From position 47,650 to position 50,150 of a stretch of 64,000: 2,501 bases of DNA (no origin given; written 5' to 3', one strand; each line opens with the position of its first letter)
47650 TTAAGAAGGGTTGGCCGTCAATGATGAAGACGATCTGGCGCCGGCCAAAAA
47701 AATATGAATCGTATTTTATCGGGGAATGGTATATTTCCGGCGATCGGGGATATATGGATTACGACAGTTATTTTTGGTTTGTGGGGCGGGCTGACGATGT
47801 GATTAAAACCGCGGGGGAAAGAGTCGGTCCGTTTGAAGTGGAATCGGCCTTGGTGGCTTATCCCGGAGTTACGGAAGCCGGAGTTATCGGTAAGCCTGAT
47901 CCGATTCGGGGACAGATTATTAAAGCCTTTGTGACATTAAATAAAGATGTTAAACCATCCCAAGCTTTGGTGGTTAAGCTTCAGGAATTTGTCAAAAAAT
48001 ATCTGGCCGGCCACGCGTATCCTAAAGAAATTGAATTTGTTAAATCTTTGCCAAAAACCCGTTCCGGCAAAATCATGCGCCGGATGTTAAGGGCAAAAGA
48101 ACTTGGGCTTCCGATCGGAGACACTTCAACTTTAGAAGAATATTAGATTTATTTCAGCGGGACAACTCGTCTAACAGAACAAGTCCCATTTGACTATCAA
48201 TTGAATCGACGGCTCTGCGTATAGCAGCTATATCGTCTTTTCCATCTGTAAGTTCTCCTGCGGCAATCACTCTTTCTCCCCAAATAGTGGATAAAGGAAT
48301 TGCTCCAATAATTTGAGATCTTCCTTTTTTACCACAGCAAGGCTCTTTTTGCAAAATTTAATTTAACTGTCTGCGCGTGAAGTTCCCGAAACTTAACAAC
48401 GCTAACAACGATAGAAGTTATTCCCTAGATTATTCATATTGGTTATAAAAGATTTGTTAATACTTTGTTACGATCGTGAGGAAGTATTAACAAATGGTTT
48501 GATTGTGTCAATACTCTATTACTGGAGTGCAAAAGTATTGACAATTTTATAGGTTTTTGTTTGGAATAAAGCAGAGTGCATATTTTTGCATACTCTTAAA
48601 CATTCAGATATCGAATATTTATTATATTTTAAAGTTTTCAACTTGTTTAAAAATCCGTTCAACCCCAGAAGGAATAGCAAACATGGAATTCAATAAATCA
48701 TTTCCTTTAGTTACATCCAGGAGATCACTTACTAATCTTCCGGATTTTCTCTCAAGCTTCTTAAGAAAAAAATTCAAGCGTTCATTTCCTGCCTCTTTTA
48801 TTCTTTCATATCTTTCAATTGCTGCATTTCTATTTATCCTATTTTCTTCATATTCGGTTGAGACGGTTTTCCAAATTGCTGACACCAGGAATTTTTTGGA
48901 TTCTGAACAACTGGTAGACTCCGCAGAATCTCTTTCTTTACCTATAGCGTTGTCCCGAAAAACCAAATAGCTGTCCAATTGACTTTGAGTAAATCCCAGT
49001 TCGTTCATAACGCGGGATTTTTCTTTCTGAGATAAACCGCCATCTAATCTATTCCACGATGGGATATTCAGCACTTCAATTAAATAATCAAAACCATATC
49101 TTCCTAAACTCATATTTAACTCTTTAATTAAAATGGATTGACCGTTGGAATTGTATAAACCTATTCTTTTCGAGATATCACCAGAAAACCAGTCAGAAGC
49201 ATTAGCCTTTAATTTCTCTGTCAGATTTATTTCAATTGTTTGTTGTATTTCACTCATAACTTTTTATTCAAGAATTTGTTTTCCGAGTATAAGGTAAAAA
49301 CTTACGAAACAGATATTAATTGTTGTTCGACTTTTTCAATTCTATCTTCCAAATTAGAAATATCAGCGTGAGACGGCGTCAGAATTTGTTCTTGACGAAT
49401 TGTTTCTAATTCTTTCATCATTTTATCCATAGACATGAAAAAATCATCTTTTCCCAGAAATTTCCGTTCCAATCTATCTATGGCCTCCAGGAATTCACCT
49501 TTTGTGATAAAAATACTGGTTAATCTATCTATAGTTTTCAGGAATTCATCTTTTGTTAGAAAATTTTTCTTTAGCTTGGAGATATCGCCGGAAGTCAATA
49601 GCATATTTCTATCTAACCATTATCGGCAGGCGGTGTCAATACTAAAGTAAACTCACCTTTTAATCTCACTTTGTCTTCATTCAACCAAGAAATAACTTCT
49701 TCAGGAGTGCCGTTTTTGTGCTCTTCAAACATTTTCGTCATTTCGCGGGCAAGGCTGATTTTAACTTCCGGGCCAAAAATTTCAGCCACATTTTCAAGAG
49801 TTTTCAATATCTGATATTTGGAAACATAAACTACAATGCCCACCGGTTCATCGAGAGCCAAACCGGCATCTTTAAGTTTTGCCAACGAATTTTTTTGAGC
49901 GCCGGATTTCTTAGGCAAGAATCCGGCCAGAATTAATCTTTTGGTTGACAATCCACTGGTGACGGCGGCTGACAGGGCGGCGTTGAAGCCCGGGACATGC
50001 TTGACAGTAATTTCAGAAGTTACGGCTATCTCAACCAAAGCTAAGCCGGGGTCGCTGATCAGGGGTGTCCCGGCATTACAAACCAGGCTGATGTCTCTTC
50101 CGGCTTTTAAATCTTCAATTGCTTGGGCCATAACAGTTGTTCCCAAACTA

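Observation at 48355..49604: Uncharacterized minus-strand cassette (a tandem-repeat coiled-coil protein plus a 211-aa unknown) with a cluster of operator-like inverted repeats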

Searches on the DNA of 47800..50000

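Call 5: search_rna_families(source=window, start=47800, end=50000, threshold=evalue, max_evalue=1)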
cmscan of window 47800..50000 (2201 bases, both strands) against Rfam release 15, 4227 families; matches with E-value up to 1: 2.
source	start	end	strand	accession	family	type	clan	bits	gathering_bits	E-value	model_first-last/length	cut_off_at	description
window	49374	49455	-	RF00217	SNORD20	Gene; snRNA; snoRNA; CD-box;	-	25.5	43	0.17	1-80/80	no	Small nucleolar RNA SNORD20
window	48456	48548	-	RF01467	rli36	Gene; sRNA;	-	25.4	50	0.2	1-84/84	no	Listeria sRNA rli36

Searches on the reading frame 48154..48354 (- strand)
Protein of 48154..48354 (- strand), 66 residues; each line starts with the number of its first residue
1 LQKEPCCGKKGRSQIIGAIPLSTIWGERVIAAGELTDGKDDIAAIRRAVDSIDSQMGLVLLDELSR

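Call 6: search_protein_families(library=pfam, proteins=[window:48154-48354:-], max_evalue=1)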
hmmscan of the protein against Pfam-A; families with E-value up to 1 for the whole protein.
window:48154-48354:- (66 aa): 1 family
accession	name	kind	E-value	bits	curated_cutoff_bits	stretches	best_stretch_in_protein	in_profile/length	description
PF24999.1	LAMB4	-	0.14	12.5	27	1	32-59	4-31/66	Laminin subunit beta-4-like domain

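Call 7: search_protein_families(library=padloc, proteins=[window:48154-48354:-], max_evalue=1)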
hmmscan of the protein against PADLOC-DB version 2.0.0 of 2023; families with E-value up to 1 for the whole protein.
window:48154-48354:- (66 aa): 0 families

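Call 8: search_protein_families(library=phrogs, proteins=[window:48154-48354:-], max_evalue=1)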
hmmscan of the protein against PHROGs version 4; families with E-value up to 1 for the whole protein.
window:48154-48354:- (66 aa): 0 families

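Call 9: search_protein_families(library=ncbifam, proteins=[window:48154-48354:-], max_evalue=1)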
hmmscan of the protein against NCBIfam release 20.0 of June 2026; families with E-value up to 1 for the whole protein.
window:48154-48354:- (66 aa): 0 families

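Call 49: search_solved_structures(query=window:48154-48354:-, max_evalue=10, show_alignments=2)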
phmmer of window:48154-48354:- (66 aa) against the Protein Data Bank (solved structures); distinct sequences matched with E-value up to 10: 2.
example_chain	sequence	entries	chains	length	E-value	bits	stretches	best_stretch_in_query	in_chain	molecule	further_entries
6tg6_A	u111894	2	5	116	0.18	15.4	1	35-52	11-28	Ribonuclease M5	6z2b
6tpq_B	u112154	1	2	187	0.41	14.3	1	36-52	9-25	Ribonuclease M5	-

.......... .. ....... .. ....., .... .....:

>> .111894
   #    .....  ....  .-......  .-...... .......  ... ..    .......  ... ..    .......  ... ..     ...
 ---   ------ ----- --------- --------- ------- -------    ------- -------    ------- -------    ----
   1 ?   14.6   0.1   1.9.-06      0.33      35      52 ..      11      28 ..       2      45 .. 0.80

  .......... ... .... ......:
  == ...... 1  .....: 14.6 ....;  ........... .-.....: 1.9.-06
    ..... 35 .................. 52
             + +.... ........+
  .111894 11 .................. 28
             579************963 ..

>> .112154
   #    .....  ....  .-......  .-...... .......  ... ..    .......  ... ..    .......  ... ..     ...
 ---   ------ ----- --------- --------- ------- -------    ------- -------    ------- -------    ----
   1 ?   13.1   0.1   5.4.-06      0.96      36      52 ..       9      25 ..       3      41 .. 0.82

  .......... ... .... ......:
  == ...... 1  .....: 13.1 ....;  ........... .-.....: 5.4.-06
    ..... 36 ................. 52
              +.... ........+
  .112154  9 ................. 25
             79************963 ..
